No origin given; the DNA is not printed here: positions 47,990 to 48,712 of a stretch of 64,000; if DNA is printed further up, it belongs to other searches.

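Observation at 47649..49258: Operon of an orphan Lon N-domain protein, a secreted Cys-less SOR-like protein, and the peroxiredoxin Bcp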

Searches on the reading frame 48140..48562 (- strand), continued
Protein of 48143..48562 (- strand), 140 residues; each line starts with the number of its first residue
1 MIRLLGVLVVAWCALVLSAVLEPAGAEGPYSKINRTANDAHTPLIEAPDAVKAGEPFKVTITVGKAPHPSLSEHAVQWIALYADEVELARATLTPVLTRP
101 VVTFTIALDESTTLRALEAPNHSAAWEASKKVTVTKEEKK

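Call 58: list_cluster_members(proteins=[window:48143-48562:-, P0002, P0088, P0089, P0097, P0110, P0031])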
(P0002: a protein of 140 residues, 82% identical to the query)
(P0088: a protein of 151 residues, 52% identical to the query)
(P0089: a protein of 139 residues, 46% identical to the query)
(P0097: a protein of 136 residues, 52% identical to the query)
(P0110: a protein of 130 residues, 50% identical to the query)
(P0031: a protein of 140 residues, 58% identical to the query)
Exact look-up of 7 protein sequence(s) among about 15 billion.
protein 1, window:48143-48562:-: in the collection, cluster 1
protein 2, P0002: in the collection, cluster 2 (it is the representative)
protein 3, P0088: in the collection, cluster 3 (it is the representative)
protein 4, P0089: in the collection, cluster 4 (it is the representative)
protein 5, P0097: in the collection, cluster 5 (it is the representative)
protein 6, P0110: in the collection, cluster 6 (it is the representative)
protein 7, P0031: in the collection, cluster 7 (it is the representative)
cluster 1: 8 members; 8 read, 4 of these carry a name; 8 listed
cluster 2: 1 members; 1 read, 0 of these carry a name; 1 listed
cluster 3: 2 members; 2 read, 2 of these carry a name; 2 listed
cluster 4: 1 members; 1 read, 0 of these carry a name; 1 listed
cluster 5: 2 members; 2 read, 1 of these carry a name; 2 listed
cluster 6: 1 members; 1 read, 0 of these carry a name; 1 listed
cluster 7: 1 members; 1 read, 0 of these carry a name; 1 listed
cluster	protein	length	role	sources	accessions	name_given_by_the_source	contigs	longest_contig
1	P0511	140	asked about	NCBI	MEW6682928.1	MAG: class II SORL domain-containing protein [Nitrospirota bacterium]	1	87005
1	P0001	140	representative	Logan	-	-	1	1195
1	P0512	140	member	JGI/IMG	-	superoxide reductase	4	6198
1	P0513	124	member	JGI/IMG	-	superoxide reductase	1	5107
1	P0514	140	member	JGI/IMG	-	superoxide reductase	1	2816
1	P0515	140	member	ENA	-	-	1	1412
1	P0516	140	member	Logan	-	-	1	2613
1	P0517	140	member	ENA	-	-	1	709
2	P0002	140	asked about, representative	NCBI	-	-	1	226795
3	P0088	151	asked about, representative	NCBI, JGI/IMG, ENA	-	superoxide reductase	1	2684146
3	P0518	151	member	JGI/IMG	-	superoxide reductase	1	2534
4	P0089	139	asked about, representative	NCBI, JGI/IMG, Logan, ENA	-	-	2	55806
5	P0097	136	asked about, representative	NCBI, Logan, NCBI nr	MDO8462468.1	MAG: desulfoferrodoxin family protein [Deltaproteobacteria bacterium] | desulfoferrodoxin family protein [Deltaproteobacteria bacterium]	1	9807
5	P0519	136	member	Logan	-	-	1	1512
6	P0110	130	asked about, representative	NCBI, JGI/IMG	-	-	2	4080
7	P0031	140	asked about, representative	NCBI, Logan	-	-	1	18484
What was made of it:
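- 48140..48562 (-): SOR-like (class II SORL domain) protein, 140 aa including the signal peptide; cysteine-free in the mature part. Identical to NCBI MEW6682928.1 'class II SORL domain-containing protein [Nitrospirota bacterium]' (call 58).
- The identical protein is present in independent assemblies: a cluster of 8 members from NCBI, JGI, ENA and Logan (call 58).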
